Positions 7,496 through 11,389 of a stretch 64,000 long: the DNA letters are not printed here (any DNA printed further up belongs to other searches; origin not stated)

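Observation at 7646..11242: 1198-aa secreted protein fusing a tyrosinase-like type-3 copper domain to a VWA domain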

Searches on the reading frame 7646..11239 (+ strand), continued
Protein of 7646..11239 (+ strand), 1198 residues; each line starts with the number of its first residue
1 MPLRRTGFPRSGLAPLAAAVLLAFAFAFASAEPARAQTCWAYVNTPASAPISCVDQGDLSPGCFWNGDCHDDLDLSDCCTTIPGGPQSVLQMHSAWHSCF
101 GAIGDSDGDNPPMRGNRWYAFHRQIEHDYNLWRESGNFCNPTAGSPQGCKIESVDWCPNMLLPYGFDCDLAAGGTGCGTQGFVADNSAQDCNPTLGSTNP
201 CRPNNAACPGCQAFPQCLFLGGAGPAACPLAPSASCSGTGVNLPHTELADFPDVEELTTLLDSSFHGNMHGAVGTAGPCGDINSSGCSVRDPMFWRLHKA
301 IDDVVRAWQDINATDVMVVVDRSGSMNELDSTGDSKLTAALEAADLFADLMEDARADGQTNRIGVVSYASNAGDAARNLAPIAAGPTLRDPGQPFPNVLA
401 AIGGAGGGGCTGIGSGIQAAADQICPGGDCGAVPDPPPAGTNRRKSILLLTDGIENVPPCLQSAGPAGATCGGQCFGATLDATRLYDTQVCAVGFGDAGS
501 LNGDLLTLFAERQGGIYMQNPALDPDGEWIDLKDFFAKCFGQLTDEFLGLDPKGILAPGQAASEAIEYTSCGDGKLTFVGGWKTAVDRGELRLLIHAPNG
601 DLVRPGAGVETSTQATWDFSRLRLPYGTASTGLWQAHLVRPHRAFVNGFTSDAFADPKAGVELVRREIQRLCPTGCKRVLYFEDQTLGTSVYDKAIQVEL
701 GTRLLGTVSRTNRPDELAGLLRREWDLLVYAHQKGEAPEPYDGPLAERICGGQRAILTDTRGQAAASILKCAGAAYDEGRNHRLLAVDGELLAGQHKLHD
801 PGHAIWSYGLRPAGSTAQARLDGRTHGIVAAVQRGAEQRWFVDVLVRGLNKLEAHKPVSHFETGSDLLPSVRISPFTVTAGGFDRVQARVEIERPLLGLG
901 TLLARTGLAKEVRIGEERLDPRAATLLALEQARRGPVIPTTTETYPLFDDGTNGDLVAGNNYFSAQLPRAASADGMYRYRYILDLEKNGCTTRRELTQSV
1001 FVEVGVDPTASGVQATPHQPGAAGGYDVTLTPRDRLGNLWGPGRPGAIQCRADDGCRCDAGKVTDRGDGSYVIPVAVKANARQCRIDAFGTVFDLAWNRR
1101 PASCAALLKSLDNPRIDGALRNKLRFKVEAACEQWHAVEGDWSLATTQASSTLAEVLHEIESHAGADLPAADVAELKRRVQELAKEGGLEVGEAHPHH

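Call 30: search_protein_families(library=pfam, proteins=[L006:13195-13587:+, L006:13293-14813:+], max_evalue=0.1)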
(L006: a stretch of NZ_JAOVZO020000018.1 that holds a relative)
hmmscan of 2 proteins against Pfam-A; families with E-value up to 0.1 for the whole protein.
L006:13195-13587:+ (131 aa): 1 family
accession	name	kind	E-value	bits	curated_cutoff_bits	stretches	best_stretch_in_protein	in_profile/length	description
PF13115.11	YtkA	-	6.1e-06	27.2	25.9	1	57-112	29-84/85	YtkA-like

L006:13293-14813:+ (507 aa): 4 families
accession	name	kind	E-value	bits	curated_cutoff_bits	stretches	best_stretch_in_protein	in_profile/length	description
PF03150.19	CCP_MauG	-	7.5e-39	134.2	25.6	1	153-335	2-145/149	Di-haem cytochrome c peroxidase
PF21419.2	RoxA-like_Cyt-c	-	0.0004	20.3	26.7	1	438-464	3-29/39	RoxA-like, cytochrome c-like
PF09699.15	Paired_CXXCH_1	-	0.0033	17.5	20.6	0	167-183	24-40/41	Doubled CXXCH motif (Paired_CXXCH_1)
PF00034.26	Cytochrom_C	-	0.0099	17.6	21.3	0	353-503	2-89/90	Cytochrome c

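Call 60: find_encoding_contigs(protein=P0024, flank=7000, max_places=1)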
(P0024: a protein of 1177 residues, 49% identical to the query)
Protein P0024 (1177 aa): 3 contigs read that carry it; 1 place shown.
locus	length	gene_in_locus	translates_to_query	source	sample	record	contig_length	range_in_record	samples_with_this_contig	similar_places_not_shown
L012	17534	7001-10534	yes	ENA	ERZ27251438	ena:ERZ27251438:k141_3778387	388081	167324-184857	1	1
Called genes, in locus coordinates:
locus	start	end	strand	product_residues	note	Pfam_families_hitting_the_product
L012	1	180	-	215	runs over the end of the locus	PF04542:Sigma70_r2, PF04545:Sigma70_r4 (weak), PF08281:Sigma70_r4_2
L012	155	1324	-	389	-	PF12679:ABC2_membrane_2, PF12698:ABC2_membrane_3, PF01061:ABC2_membrane (weak)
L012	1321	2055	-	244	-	PF00005:ABC_tran, PF13304:AAA_21 (faint)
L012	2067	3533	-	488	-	PF00561:Abhydrolase_1, PF12697:Abhydrolase_6 (faint), PF08386:Abhydrolase_4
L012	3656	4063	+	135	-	PF03544:TonB_C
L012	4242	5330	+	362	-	PF08867:FRG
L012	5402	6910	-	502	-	PF01546:Peptidase_M20, PF07687:M20_dimer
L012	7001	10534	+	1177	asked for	PF00092:VWA, PF13519:VWA_2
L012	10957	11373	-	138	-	PF13443:HTH_26 (weak)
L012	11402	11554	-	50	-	-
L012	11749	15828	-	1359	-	PF00775:Dioxygenase_C (faint), PF07210:DUF1416 (faint), PF10670:DUF4198 (faint), PF25020:TTR_TEN1-4 (faint), PF13620:CarboxypepD_reg (weak), PF13620:CarboxypepD_reg, PF13620:CarboxypepD_reg, PF13715:CarbopepD_reg_2 (weak), +10 more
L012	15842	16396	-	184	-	-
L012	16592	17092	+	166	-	PF06983:3-dmu-9_3-mt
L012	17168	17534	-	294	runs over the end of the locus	-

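Call 61: find_encoding_contigs(protein=P0013, flank=7000, max_places=1)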
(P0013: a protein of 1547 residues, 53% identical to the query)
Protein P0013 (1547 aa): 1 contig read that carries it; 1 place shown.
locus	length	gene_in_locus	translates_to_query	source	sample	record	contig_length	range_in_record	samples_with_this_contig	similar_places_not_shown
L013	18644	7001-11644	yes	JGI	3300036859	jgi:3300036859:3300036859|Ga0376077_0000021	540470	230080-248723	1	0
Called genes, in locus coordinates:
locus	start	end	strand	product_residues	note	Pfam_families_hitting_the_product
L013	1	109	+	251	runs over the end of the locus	-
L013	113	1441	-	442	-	PF01569:PAP2 (weak), PF22778:VCPO_2nd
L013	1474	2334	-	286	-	-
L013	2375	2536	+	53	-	-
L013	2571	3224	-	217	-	PF03476:MOSC_N, PF03473:MOSC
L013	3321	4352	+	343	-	-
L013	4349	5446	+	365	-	PF03435:Sacchrp_dh_NADP (weak)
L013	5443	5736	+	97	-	PF01722:BolA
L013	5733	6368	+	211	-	PF05991:NYN_YacP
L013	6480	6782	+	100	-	PF00196:GerE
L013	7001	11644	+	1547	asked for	PF13519:VWA_2 (weak), PF00963:Cohesin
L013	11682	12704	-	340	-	-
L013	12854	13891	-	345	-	-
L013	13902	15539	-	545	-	PF00675:Peptidase_M16 (weak), PF05193:Peptidase_M16_C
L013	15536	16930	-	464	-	PF00675:Peptidase_M16, PF05193:Peptidase_M16_C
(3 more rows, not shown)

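Call 62: find_encoding_contigs(protein=P0090, flank=7000, max_places=1)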
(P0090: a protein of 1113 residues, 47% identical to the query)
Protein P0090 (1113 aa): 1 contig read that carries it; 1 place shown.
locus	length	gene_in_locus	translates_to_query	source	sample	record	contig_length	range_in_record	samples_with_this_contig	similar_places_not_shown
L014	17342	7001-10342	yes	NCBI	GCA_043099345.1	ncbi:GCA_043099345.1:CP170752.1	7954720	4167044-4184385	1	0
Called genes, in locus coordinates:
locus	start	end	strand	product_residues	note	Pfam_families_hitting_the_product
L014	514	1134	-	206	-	-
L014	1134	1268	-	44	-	-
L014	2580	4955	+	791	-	PF13620:CarboxypepD_reg (weak)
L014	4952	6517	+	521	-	PF13442:Cytochrome_CBB3 (faint)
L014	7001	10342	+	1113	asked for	PF00264:Tyrosinase (weak), PF00092:VWA (weak), PF13519:VWA_2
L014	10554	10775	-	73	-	PF12161:HsdM_N (weak)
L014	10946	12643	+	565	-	PF00128:Alpha-amylase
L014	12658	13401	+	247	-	PF02806:Alpha-amylase_C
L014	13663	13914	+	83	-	-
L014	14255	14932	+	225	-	PF00239:Resolvase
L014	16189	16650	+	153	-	PF04075:F420H2_quin_red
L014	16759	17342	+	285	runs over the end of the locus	PF00296:Bac_luciferase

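Call 69: list_cluster_members(proteins=[P0001, P0089, P0076])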
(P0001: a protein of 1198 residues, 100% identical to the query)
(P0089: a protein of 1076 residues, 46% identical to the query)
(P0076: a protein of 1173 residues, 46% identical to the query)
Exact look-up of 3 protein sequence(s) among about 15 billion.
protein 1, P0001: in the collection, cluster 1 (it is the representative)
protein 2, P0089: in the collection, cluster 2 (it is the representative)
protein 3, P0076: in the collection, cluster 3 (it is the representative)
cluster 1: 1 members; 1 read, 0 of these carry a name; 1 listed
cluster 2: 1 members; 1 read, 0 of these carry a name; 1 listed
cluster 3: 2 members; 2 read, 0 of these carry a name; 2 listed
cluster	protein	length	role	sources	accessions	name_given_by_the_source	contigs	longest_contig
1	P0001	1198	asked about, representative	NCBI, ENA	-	-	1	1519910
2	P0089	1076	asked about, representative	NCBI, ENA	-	-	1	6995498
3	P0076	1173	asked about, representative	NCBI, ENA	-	-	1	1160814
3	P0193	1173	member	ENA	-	-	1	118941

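Call 71: search_protein_families(library=ncbifam, proteins=[L006:13195-13587:+, L006:13293-14813:+], max_evalue=0.001)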
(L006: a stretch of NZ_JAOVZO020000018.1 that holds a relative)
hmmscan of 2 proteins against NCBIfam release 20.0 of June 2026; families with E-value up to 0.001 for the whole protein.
L006:13195-13587:+ (131 aa): 0 families

L006:13293-14813:+ (507 aa): 6 families
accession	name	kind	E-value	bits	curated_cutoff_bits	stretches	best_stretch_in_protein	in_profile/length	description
TIGR03791.1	TTQ_mauG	equivalog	1.5e-42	145.8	443.85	3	154-262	5-111/291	tryptophan tryptophylquinone biosynthesis enzyme MauG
TIGR04039.1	MXAN_0977_Heme2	hypoth_equivalog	5.3e-38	130.9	362.85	2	309-502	135-320/336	MbnH family di-heme enzyme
TIGR03981.2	SAM_quin_mod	hypoth_equivalog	9.6e-29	100.5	340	3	296-395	216-314/411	His-Xaa-Ser system-associated MauG-like protein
NF052341.1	hydrazine_gamma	equivalog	1.7e-07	30.5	625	1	347-465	192-309/339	hydrazine synthase subunit gamma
NF052342.1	hydrazine_BC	exception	2.6e-05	22.6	1250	1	338-465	538-660/690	hydrazine synthase subunit beta-gamma fusion subunit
NF040606.1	CytoC_perox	subfamily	0.00012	21.5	150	0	432-473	425-462/524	di-heme-cytochrome C peroxidase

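Call 77: find_encoding_contigs(protein=P0089, flank=3500, max_places=1)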
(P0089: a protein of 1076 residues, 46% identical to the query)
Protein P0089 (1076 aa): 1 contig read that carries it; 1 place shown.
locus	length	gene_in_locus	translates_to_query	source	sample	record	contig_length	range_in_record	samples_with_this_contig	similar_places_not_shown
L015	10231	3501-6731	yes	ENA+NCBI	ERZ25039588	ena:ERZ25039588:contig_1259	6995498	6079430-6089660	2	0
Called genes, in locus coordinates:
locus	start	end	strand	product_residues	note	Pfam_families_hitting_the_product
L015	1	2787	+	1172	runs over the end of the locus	PF17757:UvrB_inter, PF02559:CarD_TRCF_RID, PF00270:DEAD, PF04851:ResIII, PF00271:Helicase_C, PF03461:TRCF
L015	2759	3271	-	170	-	-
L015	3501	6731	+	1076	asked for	PF00264:Tyrosinase (weak), PF00092:VWA (weak), PF13519:VWA_2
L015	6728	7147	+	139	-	-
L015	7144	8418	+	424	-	PF03150:CCP_MauG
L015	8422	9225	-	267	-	PF00378:ECH_1, PF16113:ECH_2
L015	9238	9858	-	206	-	PF01323:DSBA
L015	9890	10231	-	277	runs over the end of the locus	PF13676:TIR_2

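Call 78: find_encoding_contigs(protein=P0115, flank=3500, max_places=1)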
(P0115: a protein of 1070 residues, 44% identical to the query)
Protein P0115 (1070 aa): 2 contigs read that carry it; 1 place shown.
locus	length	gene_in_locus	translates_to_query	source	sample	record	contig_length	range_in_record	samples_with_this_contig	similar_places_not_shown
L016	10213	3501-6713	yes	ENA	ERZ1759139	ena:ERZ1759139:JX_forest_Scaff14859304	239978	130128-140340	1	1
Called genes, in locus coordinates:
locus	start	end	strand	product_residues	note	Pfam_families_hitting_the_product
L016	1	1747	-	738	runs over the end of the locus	PF12770:CHAT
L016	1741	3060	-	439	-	-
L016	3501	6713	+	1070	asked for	PF13519:VWA_2 (weak)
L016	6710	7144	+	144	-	PF13115:YtkA (faint)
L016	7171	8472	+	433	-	PF00034:Cytochrom_C (faint), PF03150:CCP_MauG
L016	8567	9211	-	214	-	PF05685:Uma2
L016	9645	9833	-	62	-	PF09957:VapB_antitoxin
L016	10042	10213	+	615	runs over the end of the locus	-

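Call 79: find_encoding_contigs(protein=P0118, flank=3500, max_places=1)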
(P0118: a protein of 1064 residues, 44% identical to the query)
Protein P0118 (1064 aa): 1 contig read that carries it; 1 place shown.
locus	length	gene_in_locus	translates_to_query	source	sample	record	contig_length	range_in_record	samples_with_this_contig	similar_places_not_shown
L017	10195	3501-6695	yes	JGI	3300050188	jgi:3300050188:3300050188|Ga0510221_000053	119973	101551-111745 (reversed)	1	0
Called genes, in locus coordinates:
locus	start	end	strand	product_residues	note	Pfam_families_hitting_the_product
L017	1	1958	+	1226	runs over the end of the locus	PF12770:CHAT, PF07719:TPR_2 (faint), PF14559:TPR_19 (faint), PF17874:TPR_MalT (faint), PF13424:TPR_12 (weak)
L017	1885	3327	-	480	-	PF05656:DUF805 (weak), PF10604:Polyketide_cyc2 (weak)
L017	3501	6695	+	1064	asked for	PF13519:VWA_2 (weak)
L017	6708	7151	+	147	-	-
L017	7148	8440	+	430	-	PF03150:CCP_MauG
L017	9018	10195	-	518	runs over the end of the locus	-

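Call 80: find_encoding_contigs(protein=P0047, flank=3500, max_places=1)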
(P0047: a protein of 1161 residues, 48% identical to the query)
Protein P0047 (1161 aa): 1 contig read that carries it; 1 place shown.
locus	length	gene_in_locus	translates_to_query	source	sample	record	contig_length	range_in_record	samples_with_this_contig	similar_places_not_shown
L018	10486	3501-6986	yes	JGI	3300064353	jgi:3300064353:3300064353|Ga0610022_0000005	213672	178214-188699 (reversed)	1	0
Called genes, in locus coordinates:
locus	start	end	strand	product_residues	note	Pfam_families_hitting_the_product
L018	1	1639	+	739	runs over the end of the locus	PF13576:Pentapeptide_3 (faint)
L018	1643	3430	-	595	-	PF13091:PLDc_2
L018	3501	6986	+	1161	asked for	PF00092:VWA, PF13519:VWA_2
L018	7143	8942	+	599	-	PF14522:Cytochrome_C7 (faint), PF22113:Mtrc-MtrF_II-IV_dom (faint), PF13435:Cytochrome_C554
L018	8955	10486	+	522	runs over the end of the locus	-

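Call 81: find_encoding_contigs(protein=P0074, flank=3500, max_places=1)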
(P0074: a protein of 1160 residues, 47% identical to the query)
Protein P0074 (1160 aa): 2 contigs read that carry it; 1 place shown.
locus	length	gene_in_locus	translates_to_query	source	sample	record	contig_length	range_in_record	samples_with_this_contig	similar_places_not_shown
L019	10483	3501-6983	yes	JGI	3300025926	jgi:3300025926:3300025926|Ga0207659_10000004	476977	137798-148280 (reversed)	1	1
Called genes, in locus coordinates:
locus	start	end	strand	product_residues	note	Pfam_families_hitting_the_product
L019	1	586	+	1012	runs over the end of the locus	PF00873:ACR_tran, PF03176:MMPL (weak)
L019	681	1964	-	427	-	PF13884:Peptidase_S74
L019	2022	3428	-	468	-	PF01565:FAD_binding_4, PF08031:BBE (weak)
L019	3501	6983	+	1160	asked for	PF00264:Tyrosinase (weak), PF00092:VWA (weak), PF13519:VWA_2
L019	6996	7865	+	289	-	-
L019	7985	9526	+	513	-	PF14224:DUF4331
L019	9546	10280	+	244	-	-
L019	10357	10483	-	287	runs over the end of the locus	PF13795:HupE_UreJ_2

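Call 82: find_encoding_contigs(protein=P0076, flank=3500, max_places=1)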
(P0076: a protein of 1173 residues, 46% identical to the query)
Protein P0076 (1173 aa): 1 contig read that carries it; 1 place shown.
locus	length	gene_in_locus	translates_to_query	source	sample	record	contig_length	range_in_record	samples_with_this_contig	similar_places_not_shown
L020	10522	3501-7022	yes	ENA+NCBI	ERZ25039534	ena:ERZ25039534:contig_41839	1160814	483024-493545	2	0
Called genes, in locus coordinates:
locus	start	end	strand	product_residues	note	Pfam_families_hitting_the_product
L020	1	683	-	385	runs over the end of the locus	PF05175:MTS, PF01135:PCMT (faint), PF13489:Methyltransf_23 (weak), PF06325:PrmA, PF08241:Methyltransf_11 (weak), PF13649:Methyltransf_25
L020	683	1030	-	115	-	PF12643:MazG-like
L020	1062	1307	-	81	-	-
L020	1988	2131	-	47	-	-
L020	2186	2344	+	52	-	-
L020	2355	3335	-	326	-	PF00083:Sugar_tr (weak), PF07690:MFS_1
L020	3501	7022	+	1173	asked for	PF00092:VWA, PF13519:VWA_2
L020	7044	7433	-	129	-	PF01850:PIN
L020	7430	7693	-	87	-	PF02604:PhdYeFM_antitox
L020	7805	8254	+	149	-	PF01641:SelR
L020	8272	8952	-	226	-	PF02517:Rce1-like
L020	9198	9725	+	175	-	PF13462:Thioredoxin_4, PF01323:DSBA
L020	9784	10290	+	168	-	PF09351:DUF1993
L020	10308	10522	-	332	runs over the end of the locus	PF26514:DUF8173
